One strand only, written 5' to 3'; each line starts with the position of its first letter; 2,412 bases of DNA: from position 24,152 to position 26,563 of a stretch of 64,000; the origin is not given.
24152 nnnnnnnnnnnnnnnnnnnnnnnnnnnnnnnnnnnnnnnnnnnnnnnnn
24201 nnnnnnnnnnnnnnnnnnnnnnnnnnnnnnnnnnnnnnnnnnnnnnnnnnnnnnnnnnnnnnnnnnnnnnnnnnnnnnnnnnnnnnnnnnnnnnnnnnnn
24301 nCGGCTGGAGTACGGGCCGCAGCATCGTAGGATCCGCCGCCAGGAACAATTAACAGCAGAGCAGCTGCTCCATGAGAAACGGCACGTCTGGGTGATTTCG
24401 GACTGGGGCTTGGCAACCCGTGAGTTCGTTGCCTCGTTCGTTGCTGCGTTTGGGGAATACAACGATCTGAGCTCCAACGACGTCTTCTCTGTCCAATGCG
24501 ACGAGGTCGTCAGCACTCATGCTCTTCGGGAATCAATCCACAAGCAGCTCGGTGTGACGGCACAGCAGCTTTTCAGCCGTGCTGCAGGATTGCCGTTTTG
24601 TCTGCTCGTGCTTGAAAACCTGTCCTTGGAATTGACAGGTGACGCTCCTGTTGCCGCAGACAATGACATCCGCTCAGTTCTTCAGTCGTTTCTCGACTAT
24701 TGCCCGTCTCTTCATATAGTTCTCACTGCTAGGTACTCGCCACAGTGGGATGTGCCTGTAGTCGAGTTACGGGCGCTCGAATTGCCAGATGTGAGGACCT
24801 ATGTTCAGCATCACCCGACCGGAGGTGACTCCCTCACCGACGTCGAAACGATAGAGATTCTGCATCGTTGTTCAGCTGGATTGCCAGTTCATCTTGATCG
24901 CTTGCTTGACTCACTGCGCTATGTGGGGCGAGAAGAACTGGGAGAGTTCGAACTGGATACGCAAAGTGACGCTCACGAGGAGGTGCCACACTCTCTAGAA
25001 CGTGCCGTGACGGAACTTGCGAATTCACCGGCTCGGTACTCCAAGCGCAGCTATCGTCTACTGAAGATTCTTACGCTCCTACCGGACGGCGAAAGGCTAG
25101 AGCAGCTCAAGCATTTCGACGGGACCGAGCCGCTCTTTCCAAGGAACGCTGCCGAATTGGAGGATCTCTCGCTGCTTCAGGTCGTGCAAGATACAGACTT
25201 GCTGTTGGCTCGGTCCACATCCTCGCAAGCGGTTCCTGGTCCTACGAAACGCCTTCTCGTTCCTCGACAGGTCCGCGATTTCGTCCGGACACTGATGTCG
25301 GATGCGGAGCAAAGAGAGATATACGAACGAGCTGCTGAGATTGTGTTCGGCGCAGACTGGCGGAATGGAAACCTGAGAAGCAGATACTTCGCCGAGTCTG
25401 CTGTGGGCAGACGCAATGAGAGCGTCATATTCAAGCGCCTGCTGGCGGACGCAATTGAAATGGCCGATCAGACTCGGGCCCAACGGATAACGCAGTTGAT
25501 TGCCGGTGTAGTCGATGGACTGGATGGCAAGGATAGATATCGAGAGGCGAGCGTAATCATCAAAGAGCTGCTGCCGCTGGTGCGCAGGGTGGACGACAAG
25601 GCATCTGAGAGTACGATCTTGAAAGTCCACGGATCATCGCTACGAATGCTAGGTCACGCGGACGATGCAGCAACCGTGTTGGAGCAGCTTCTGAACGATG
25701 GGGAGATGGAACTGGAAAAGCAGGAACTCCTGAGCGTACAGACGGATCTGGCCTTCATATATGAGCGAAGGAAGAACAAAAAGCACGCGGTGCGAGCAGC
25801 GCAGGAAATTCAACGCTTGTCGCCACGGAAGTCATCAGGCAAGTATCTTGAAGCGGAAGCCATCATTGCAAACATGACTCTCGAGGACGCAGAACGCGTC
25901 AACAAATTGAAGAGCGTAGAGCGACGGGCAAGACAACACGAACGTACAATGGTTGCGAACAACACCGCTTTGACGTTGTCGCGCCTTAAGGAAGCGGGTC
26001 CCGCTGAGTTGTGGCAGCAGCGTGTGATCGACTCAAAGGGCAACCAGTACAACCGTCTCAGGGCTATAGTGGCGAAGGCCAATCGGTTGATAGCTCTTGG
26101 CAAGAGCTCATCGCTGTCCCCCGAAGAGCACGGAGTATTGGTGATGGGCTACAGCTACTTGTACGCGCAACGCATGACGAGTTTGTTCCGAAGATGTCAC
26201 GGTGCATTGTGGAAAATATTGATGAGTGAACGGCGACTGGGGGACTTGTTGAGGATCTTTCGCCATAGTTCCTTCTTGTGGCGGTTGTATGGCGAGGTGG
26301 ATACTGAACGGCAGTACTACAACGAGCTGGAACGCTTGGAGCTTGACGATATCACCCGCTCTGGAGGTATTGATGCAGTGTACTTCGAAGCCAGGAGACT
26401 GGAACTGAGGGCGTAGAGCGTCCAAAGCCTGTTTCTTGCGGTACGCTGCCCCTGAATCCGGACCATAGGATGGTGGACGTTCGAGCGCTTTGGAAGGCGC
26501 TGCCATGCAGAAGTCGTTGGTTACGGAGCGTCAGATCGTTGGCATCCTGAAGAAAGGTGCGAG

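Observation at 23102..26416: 1104-aa metallophosphoesterase fused to a degenerate STAND-like/TPR region in an AT-rich insert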

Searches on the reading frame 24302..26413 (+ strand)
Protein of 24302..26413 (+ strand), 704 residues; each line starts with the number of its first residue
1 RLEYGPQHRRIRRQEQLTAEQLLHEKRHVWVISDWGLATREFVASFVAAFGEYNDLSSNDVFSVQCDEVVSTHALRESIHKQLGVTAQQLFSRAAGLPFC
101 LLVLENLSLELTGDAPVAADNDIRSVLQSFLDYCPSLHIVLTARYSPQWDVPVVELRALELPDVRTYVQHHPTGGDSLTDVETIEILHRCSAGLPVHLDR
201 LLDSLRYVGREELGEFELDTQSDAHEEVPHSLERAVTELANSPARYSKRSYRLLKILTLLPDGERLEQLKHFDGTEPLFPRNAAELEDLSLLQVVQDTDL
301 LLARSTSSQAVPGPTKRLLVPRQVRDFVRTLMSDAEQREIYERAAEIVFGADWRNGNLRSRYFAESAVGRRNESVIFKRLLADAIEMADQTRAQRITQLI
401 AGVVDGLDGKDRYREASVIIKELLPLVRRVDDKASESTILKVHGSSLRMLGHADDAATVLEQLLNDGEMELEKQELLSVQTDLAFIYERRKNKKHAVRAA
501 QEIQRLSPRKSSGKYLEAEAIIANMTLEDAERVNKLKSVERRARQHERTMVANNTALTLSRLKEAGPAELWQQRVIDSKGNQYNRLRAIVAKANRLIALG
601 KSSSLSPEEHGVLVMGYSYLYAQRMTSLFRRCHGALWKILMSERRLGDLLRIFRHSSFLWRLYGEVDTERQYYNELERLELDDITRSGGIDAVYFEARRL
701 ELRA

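Call 86: search_dna_similar(query=window:24302-26413:+, collection=plasmids, mode=protein, max_rows=15, max_evalue=1e-10)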
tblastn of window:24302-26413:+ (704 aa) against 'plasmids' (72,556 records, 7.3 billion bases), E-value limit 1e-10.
Records with a match: 12; places in all: 12; records where one place covers at least 80% of the query: 3.
Best place of each record, by identity: <60% 12.
By first word of the organism name: Klebsiella 4; Vibrio 2; Proteus 2; Rhizobium 1; Citrobacter 1; Enterobacter 1; Pantoea 1.
By predicted mobility (MOB-suite, as given by PLSDB): conjugative 7; mobilizable 3; non-mobilizable 2.
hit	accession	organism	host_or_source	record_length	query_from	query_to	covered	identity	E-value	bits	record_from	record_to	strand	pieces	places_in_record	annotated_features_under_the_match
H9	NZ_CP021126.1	Rhizobium sp. Kim5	Phaseolus vulgaris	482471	8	679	95%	28.5%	2e-59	225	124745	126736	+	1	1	metallophosphoesterase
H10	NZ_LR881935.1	Citrobacter freundii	activated sludge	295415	7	693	98%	24.1%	1e-37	159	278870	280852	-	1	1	SIR2 family protein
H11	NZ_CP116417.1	Vibrio harveyi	Caribbean spiny ...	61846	19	672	93%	23.1%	1e-14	86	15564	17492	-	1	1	SIR2 family protein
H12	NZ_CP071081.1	Klebsiella pneumoniae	Homo sapiens,central nervous catheter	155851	132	676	77%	24.1%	2e-27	126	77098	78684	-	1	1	hypothetical protein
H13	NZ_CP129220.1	Klebsiella pneumoniae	Homo sapiens,Leg pus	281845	132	676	77%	24.1%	2e-27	126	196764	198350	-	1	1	SIR2 family protein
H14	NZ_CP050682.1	Klebsiella variicola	Homo sapiens,mixed culture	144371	156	679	74%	24.1%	6e-27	125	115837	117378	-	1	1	SIR2 family protein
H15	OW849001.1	Enterobacter cloacae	Homo sapiens,Corporacio Sanitaria Parc ...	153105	248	676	61%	27.4%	2e-25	120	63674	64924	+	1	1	hypothetical protein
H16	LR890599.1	Klebsiella pneumoniae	Homo sapiens,throat swab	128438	180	682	71%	23.2%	3e-21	107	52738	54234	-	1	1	none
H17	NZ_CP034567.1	Vibrio parahaemolyticus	seawater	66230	198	672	67%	22.7%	4e-16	91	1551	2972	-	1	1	hypothetical protein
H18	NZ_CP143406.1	Pantoea agglomerans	Brassica napus,cell culture,Seed,Seed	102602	226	669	63%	23.4%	4e-22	110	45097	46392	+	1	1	hypothetical protein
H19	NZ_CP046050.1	Proteus mirabilis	Swine,stool sample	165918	250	672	60%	22.9%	5e-13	81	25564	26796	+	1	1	hypothetical protein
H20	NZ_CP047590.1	Proteus mirabilis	chicken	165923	250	672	60%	22.9%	5e-13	81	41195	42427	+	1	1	hypothetical protein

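Call 87: search_dna_similar(query=window:24302-26413:+, collection=phages, mode=protein, max_rows=10, max_evalue=0.00001)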
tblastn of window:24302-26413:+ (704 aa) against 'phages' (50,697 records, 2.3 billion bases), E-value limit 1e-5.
No match.

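Call 88: get_annotated_region(hit=H10, flank=6000)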
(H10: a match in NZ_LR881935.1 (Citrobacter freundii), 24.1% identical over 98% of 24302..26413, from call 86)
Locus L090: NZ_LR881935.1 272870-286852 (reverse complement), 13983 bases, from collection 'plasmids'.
description: Citrobacter freundii strain PSV plasmid pPSV, complete sequence
organism: Citrobacter freundii (NCBI taxid 546)
taxonomy: Bacteria; Pseudomonadota; Gammaproteobacteria; Enterobacterales; Enterobacteriaceae; Citrobacter; Citrobacter freundii
host: -; source: activated sludge; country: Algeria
typing (MOB-suite, as given by PLSDB): conjugative; replicon IncHI1B; relaxase MOBH,MOBP; mating-pair formation MPF_F
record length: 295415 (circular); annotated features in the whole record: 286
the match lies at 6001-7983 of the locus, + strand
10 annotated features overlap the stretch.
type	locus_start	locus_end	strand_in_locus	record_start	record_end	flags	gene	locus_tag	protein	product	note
CDS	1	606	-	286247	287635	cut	-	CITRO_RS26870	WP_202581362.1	DEAD/DEAH box helicase family protein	-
CDS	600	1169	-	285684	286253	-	-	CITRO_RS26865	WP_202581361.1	hypothetical protein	-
CDS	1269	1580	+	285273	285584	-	-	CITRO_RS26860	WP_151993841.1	helix-turn-helix transcriptional regulator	-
CDS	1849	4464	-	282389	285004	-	-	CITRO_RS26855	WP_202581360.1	TrlF family AAA-like ATPase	GO:0006302 - double-strand break repair [Evidence IEA]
CDS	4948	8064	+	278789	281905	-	-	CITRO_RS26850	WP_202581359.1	SIR2 family protein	-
CDS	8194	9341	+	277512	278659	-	-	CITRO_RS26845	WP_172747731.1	IS3 family transposase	-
CDS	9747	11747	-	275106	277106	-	-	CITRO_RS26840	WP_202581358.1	Ig-like domain-containing protein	-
CDS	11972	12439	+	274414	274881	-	-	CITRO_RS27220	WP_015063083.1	DUF4165 domain-containing protein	-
CDS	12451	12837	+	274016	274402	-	-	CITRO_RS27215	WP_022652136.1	hypothetical protein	-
CDS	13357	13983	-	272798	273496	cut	-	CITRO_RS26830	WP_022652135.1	hypothetical protein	-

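Call 89: get_annotated_region(hit=H9, flank=6000)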
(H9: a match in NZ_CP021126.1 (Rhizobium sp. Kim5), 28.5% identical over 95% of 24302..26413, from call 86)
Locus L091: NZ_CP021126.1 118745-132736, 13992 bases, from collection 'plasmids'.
description: Rhizobium sp. Kim5 plasmid pRetKim5b, complete sequence
organism: Rhizobium sp. Kim5 (NCBI taxid 2020311)
taxonomy: Bacteria; Pseudomonadota; Alphaproteobacteria; Hyphomicrobiales; Rhizobiaceae; Rhizobium; Rhizobium sp. Kim5
host: -; source: Phaseolus vulgaris; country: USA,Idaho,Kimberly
typing (MOB-suite, as given by PLSDB): non-mobilizable
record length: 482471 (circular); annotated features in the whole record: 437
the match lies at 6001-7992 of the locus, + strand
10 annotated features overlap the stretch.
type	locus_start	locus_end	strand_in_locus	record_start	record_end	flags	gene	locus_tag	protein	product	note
CDS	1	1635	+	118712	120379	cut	-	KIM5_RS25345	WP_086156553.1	ABC transporter ATP-binding protein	-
CDS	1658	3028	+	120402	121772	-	-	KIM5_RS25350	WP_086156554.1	alpha-glucosidase/alpha-galactosidase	-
CDS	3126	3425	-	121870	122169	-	-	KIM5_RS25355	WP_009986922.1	hypothetical protein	-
CDS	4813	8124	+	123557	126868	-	-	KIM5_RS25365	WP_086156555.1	metallophosphoesterase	-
CDS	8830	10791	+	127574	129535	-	-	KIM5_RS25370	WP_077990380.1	elongation factor G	-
CDS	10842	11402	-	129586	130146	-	-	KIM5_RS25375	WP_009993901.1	GNAT family N-acetyltransferase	-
CDS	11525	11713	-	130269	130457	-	-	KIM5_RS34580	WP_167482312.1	hypothetical protein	-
CDS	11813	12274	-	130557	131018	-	-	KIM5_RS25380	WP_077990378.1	NUDIX hydrolase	-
CDS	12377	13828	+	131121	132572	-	-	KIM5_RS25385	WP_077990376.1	CHAD domain-containing protein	-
CDS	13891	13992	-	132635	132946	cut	-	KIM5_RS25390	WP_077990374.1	hypothetical protein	-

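Call 90: search_protein_families(library=padloc, proteins=[L090:4948-8061:+], max_evalue=0.001)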
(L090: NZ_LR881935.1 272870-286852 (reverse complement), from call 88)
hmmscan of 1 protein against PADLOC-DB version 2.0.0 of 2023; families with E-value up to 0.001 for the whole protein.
L090:4948-8061:+ (1038 aa): 3 families
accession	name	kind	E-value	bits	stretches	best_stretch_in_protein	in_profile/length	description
PDLC02419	Aga_SIR2-PNTD1-PNTD2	-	1.5e-08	31.8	1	132-253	119-241/558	Class I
PDLC02401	Aga_SIR2-PNTD1-PNTD2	-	5.8e-08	30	1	132-243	92-203/524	Class I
PDLC05061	PDC-S65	-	8.6e-08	29.9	1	133-362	139-362/592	-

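Call 93: get_annotated_region(hit=H12, flank=4000)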
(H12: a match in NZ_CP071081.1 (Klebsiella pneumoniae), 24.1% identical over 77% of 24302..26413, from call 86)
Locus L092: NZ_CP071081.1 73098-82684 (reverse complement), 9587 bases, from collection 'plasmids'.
description: Klebsiella pneumoniae strain 3347684I plasmid p3347684I_1, complete sequence
organism: Klebsiella pneumoniae (NCBI taxid 573)
taxonomy: Bacteria; Pseudomonadota; Gammaproteobacteria; Enterobacterales; Enterobacteriaceae; Klebsiella; Klebsiella pneumoniae
host: -; source: Homo sapiens,central nervous catheter; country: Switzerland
typing (MOB-suite, as given by PLSDB): conjugative; replicon IncFIB,IncFII; relaxase MOBF,MOBF; mating-pair formation MPF_F
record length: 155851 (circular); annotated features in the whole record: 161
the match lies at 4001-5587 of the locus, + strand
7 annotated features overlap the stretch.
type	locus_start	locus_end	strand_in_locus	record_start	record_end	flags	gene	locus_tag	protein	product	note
CDS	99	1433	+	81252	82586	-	-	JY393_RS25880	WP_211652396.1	HEPN domain-containing protein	-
CDS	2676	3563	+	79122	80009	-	-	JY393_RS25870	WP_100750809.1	SIR2 family protein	-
CDS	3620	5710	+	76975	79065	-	-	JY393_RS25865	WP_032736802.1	hypothetical protein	-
CDS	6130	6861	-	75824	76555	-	-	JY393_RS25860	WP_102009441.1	hypothetical protein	-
CDS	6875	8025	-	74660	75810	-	-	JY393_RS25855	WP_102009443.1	IS3-like element ISEc52 family transposase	GO:0006313 - DNA transposition [Evidence IEA]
CDS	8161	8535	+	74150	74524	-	-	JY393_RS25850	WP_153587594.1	hypothetical protein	-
CDS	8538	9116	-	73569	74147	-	-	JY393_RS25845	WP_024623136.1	hypothetical protein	-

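Call 94: get_annotated_region(hit=H15, flank=4000)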
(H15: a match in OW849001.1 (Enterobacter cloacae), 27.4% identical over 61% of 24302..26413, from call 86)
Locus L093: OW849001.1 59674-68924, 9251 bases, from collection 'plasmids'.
description: Enterobacter cloacae isolate 742 genome assembly, plasmid: P1
organism: Enterobacter cloacae (NCBI taxid 550)
taxonomy: Bacteria; Pseudomonadota; Gammaproteobacteria; Enterobacterales; Enterobacteriaceae; Enterobacter; Enterobacter cloacae
host: -; source: Homo sapiens,Corporacio Sanitaria Parc Tauli (Sabadell); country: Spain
typing (MOB-suite, as given by PLSDB): mobilizable; relaxase MOBP
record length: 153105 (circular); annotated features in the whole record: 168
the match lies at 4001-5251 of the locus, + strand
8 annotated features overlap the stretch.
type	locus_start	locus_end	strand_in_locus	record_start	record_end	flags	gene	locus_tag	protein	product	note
CDS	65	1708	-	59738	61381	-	-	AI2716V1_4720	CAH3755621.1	Acetolactate synthase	-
CDS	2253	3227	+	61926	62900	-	-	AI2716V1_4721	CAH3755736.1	hypothetical protein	-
CDS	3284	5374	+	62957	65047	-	-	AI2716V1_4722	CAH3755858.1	hypothetical protein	-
CDS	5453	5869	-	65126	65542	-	-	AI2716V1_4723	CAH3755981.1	tRNA(fMet)-specific endonuclease VapC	-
CDS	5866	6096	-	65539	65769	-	-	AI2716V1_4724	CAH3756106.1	Antitoxin VapB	-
CDS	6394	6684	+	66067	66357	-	-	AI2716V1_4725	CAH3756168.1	hypothetical protein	-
CDS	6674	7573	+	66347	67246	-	-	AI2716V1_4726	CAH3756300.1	hypothetical protein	-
CDS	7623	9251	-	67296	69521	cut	-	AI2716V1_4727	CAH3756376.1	hypothetical protein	-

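Call 95: get_annotated_region(hit=H18, flank=4000)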
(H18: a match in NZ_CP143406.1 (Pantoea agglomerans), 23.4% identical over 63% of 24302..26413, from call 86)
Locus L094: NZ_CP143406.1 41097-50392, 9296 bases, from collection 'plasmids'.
description: Pantoea agglomerans strain CFBP8774 plasmid punamed5, complete sequence
organism: Pantoea agglomerans (NCBI taxid 549)
taxonomy: Bacteria; Pseudomonadota; Gammaproteobacteria; Enterobacterales; Erwiniaceae; Pantoea; Pantoea agglomerans
host: -; source: Brassica napus,cell culture,Seed,Seed; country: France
typing (MOB-suite, as given by PLSDB): mobilizable; replicon rep_cluster_1203; relaxase MOBF
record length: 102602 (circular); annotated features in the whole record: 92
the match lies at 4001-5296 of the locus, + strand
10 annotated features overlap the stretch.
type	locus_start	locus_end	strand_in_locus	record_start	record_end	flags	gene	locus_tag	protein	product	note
CDS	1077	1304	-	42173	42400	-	-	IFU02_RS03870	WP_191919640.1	plasmid partition protein ParG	-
CDS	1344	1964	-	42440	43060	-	parA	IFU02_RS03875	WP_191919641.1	ParA family partition ATPase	-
CDS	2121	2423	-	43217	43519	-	-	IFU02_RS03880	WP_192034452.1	hypothetical protein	-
CDS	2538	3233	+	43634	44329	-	-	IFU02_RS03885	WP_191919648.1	IS6 family transposase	-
CDS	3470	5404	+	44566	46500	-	-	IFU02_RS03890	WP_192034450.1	hypothetical protein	-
CDS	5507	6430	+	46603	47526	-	-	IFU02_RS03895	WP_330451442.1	IS5 family transposase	-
CDS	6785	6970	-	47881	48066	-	-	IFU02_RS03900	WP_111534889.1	ribbon-helix-helix domain-containing protein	-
CDS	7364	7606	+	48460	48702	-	-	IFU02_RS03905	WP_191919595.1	hypothetical protein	-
CDS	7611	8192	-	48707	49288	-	-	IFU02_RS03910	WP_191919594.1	DUF2726 domain-containing protein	-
CDS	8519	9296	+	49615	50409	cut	-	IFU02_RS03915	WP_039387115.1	ParA family protein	-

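Call 96: get_annotated_region(hit=H19, flank=4000)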
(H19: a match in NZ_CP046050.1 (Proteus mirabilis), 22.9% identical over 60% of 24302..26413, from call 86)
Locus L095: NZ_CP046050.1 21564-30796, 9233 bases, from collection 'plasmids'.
description: Proteus mirabilis strain DY.F1.2 plasmid pDY.F1.2, complete sequence
organism: Proteus mirabilis (NCBI taxid 584)
taxonomy: Bacteria; Pseudomonadota; Gammaproteobacteria; Enterobacterales; Morganellaceae; Proteus; Proteus mirabilis
host: -; source: Swine,stool sample; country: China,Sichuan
typing (MOB-suite, as given by PLSDB): conjugative; replicon rep_cluster_1506; relaxase MOBH; mating-pair formation MPF_F
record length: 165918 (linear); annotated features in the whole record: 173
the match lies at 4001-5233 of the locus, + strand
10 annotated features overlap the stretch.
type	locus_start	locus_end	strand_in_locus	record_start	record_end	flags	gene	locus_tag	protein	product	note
CDS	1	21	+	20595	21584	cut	-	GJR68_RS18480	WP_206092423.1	site-specific integrase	GO:0015074 - DNA integration [Evidence IEA]; GO:0006310 - DNA recombination [Evidence IEA]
CDS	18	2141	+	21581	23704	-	-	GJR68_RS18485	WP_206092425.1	tyrosine-type recombinase/integrase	GO:0015074 - DNA integration [Evidence IEA]; GO:0006310 - DNA recombination [Evidence IEA]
CDS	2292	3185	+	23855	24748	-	-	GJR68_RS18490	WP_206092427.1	SIR2 family protein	-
CDS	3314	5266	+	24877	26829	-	-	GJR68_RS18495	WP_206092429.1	hypothetical protein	-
CDS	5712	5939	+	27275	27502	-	-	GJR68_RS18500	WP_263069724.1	hypothetical protein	-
CDS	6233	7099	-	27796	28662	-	-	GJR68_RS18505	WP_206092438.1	ImmA/IrrE family metallo-endopeptidase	-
CDS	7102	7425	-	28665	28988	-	-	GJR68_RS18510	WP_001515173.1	helix-turn-helix transcriptional regulator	-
CDS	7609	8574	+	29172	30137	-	-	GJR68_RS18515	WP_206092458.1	CBASS oligonucleotide cyclase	-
CDS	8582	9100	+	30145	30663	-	cap7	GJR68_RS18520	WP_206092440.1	CBASS phage resistance system CD-NTase-associated protein Cap7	-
CDS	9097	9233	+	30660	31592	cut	cap6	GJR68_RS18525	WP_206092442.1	CBASS phage resistance system CD-NTase-associated protein Cap6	-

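Call 97: get_annotated_region(hit=H17, flank=4000)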
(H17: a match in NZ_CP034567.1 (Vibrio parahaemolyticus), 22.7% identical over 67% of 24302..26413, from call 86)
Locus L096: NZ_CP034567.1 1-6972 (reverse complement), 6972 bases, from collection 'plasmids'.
description: Vibrio parahaemolyticus strain D3112 plasmid p1, complete sequence
organism: Vibrio parahaemolyticus (NCBI taxid 670)
taxonomy: Bacteria; Pseudomonadota; Gammaproteobacteria; Vibrionales; Vibrionaceae; Vibrio; Vibrio parahaemolyticus
host: -; source: seawater; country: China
typing (MOB-suite, as given by PLSDB): mobilizable; replicon rep_cluster_1486; relaxase MOBC
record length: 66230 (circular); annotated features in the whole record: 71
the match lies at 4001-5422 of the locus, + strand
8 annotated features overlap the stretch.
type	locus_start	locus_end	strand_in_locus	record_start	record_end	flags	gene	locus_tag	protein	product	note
CDS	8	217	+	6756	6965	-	-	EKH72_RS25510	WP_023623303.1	hypothetical protein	-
CDS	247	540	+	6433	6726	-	-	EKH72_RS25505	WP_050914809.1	hypothetical protein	-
CDS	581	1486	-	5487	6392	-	-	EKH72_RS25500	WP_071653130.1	zincin-like metallopeptidase domain-containing protein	-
CDS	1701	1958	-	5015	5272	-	-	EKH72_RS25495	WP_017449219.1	hypothetical protein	-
CDS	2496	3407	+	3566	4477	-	-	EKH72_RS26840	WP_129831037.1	SIR2 family protein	-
CDS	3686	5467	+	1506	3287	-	-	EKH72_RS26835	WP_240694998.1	hypothetical protein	-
CDS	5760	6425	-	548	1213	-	-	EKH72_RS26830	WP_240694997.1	hypothetical protein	-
CDS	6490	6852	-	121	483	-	-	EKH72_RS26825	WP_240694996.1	DNA-binding protein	-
